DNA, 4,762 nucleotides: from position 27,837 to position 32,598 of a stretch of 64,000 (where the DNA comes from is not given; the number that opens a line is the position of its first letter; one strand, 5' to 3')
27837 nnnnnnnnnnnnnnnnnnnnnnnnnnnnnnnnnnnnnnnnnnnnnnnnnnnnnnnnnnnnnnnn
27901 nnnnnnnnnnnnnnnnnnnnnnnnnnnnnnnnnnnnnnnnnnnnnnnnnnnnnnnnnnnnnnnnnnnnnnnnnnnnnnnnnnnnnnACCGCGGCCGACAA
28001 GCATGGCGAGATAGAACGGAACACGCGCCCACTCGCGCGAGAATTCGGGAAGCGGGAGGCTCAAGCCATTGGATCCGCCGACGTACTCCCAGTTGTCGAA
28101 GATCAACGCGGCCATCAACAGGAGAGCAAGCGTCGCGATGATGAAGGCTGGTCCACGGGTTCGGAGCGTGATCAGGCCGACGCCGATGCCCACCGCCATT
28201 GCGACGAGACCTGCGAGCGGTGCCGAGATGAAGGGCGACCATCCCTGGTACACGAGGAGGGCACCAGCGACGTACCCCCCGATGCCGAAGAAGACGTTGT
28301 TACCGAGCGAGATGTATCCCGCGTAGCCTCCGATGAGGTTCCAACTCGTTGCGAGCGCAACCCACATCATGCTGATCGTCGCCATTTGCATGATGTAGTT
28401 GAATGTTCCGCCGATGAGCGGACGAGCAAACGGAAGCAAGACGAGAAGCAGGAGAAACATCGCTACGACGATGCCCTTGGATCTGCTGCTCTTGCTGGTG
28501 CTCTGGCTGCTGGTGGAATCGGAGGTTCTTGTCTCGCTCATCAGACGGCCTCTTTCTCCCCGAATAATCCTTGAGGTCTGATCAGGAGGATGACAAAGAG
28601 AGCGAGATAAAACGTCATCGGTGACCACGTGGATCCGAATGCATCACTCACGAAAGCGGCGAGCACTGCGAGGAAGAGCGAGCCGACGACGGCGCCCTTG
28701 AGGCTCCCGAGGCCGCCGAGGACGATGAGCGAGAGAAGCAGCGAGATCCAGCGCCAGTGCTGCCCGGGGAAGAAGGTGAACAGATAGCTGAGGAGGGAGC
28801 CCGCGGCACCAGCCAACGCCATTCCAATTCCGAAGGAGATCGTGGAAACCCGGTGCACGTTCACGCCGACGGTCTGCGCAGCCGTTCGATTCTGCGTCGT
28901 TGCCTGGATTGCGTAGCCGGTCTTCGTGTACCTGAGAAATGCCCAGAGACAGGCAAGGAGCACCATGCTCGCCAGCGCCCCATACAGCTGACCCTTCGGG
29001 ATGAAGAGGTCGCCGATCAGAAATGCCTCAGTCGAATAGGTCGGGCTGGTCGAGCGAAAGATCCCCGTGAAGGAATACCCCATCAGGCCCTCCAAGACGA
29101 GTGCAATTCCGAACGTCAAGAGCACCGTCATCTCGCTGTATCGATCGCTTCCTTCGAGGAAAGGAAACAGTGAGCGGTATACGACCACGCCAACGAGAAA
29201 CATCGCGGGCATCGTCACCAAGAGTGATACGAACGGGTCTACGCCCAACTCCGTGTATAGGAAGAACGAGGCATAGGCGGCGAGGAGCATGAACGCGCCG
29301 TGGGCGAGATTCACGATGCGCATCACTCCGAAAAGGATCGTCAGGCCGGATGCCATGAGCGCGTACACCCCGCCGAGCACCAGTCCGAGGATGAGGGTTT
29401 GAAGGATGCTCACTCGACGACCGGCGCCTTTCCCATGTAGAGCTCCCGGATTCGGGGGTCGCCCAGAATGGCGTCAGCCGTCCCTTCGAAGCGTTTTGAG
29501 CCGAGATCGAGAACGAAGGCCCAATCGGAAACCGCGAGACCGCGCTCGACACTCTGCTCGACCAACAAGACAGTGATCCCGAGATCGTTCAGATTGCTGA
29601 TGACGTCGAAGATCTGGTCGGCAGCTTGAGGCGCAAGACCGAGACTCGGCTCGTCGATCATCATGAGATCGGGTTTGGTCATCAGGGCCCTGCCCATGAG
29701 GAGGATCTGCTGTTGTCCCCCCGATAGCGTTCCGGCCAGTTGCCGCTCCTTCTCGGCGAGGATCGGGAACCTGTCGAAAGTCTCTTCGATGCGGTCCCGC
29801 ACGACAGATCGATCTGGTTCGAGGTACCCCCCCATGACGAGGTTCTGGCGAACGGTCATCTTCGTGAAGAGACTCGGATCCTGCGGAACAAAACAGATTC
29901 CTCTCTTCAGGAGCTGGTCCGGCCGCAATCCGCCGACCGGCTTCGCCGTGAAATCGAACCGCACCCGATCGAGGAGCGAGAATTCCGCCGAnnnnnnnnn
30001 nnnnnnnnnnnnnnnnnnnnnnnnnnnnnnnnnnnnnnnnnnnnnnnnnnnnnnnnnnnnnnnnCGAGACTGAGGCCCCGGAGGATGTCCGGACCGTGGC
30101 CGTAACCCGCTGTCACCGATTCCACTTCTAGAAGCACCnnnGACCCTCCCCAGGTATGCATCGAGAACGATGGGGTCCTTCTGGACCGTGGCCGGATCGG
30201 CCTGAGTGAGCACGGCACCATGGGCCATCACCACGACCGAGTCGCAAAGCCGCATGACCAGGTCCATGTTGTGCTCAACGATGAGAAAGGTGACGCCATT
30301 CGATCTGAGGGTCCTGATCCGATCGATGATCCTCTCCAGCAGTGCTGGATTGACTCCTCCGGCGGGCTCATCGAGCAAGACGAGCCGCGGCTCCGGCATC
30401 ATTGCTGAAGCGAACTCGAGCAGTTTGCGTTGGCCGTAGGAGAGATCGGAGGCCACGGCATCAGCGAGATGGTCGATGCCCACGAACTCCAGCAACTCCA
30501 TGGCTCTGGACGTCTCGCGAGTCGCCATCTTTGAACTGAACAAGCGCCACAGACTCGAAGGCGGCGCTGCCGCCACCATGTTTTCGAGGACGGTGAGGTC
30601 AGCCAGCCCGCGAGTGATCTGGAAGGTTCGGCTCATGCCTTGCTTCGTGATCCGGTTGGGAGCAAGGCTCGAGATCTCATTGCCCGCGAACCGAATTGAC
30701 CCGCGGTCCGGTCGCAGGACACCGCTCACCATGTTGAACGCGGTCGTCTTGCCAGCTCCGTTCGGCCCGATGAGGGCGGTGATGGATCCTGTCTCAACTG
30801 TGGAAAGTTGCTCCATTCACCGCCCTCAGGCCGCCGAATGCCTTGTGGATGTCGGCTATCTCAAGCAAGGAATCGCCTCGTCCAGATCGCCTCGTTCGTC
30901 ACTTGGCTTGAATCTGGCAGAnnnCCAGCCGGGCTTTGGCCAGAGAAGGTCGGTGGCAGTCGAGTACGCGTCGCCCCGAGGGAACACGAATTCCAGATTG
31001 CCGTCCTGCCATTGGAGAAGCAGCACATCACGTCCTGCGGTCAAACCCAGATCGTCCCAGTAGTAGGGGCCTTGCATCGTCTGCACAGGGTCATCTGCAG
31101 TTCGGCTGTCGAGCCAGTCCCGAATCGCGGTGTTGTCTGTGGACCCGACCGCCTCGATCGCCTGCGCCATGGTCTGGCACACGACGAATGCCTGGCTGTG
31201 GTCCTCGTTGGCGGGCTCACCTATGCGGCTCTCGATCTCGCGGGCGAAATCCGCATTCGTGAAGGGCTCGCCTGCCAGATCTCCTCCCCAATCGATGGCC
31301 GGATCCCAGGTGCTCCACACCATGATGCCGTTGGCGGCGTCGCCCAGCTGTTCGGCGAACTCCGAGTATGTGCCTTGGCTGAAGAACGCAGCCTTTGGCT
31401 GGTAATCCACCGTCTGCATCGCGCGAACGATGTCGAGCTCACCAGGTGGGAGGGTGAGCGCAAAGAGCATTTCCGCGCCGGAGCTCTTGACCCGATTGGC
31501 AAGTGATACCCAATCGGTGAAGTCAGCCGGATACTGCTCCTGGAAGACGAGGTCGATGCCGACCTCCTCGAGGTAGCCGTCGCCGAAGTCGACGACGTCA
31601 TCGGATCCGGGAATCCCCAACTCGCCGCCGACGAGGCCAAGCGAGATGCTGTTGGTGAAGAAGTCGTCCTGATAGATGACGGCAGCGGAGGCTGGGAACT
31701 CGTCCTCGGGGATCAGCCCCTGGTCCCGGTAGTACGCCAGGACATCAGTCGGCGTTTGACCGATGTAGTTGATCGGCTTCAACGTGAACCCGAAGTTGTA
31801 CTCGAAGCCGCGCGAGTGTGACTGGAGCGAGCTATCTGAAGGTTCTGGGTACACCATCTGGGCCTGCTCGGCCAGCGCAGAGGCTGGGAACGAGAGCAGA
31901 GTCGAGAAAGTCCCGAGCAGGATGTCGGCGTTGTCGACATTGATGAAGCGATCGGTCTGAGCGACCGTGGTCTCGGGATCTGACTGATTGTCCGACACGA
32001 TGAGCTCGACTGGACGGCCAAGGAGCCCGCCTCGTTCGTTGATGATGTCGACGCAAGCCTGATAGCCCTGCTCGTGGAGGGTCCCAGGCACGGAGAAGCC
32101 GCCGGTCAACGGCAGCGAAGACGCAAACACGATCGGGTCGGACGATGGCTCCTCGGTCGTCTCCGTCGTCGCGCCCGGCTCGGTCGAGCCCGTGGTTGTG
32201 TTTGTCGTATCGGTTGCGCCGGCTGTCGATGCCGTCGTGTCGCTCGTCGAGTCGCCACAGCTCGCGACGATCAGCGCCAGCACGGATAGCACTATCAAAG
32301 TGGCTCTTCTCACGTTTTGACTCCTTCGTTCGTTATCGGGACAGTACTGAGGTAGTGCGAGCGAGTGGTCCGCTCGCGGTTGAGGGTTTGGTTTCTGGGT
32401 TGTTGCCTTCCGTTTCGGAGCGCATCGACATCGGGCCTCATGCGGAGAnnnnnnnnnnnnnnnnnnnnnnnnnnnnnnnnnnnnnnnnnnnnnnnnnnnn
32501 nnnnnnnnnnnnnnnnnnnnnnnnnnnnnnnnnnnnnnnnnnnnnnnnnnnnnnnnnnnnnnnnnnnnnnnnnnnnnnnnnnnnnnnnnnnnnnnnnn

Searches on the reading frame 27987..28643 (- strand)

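Call 48: search_protein_families(library=pfam, proteins=[window:27987-28643:-], max_evalue=0.00001)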
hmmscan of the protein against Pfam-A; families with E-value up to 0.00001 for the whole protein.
window:27987-28643:- (219 aa): 1 family
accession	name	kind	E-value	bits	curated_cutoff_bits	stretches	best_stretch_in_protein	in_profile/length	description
PF02653.21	BPD_transp_2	-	1.9e-15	57.2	26.8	1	84-190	2-108/269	Branched-chain amino acid transport system / permease component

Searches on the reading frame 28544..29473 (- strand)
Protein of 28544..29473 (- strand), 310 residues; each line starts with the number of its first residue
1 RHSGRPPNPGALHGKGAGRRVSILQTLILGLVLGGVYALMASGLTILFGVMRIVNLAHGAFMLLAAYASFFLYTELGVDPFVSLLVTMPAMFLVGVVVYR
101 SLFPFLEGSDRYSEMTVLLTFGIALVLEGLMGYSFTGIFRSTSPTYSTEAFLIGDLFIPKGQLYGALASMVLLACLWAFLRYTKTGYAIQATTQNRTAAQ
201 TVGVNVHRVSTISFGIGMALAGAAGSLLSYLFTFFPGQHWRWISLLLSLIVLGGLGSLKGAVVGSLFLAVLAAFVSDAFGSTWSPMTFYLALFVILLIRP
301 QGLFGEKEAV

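Call 49: search_protein_families(library=pfam, proteins=[window:28544-29473:-], max_evalue=0.00001)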
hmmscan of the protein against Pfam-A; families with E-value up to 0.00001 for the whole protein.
window:28544-29473:- (310 aa): 1 family
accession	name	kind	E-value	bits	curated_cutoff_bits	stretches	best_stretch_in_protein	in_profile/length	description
PF02653.21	BPD_transp_2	-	4.2e-37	128.2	26.8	1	29-296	4-268/269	Branched-chain amino acid transport system / permease component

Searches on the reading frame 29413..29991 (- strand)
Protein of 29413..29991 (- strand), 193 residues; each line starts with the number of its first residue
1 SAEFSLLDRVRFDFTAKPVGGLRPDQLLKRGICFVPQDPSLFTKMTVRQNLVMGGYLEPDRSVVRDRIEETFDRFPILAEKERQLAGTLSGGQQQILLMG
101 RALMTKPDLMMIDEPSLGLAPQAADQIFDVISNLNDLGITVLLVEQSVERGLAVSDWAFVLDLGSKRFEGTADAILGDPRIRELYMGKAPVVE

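Call 49: search_protein_families(library=pfam, proteins=[window:29413-29991:-], max_evalue=0.00001)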
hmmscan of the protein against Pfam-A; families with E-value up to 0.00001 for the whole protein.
window:29413-29991:- (193 aa): 1 family
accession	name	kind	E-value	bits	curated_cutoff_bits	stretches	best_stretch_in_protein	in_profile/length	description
PF00005.33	ABC_tran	-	3e-13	51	25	1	25-116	54-136/137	ABC transporter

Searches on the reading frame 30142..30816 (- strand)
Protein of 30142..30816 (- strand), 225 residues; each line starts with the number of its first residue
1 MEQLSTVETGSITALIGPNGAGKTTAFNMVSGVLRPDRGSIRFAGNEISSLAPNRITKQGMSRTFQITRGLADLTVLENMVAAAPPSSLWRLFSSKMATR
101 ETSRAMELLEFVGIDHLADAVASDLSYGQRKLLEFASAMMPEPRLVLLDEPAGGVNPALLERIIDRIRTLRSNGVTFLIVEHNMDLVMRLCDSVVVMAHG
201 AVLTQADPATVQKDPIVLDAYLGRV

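Call 49: search_protein_families(library=pfam, proteins=[window:30142-30816:-], max_evalue=0.00001)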
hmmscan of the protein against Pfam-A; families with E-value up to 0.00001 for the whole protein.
window:30142-30816:- (225 aa): 2 families
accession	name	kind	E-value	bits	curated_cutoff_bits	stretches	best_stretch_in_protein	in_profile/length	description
PF00005.33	ABC_tran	-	1.3e-27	97.5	25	1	6-152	7-136/137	ABC transporter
PF13304.12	AAA_21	-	3e-13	50.9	27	1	109-183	222-299/304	AAA domain, putative AbiEii toxin, Type IV TA system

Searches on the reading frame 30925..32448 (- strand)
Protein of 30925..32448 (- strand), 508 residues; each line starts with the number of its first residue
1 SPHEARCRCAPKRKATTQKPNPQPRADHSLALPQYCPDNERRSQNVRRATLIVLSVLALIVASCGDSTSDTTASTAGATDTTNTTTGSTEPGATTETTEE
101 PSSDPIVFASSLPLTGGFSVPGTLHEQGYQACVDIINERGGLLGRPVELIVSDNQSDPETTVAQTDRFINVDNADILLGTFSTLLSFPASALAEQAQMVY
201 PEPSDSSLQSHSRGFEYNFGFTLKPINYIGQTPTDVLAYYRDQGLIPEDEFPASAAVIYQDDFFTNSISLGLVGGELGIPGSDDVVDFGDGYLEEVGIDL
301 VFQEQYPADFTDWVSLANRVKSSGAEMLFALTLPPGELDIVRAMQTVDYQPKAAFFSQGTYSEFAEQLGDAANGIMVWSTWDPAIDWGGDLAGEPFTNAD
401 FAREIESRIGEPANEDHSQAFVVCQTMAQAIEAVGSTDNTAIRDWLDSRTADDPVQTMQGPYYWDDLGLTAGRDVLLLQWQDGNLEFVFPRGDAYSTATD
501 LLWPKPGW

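Call 49: search_protein_families(library=pfam, proteins=[window:30925-32448:-], max_evalue=0.00001)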
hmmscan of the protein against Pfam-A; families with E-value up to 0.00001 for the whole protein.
window:30925-32448:- (508 aa): 2 families
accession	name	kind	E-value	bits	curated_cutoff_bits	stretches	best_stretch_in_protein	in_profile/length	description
PF13458.12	Peripla_BP_6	-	8.6e-36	124.7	31.7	1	107-483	3-342/343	Periplasmic binding protein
PF13433.12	Peripla_BP_5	-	1.1e-10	41.6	27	1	114-182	9-77/363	Periplasmic binding protein domain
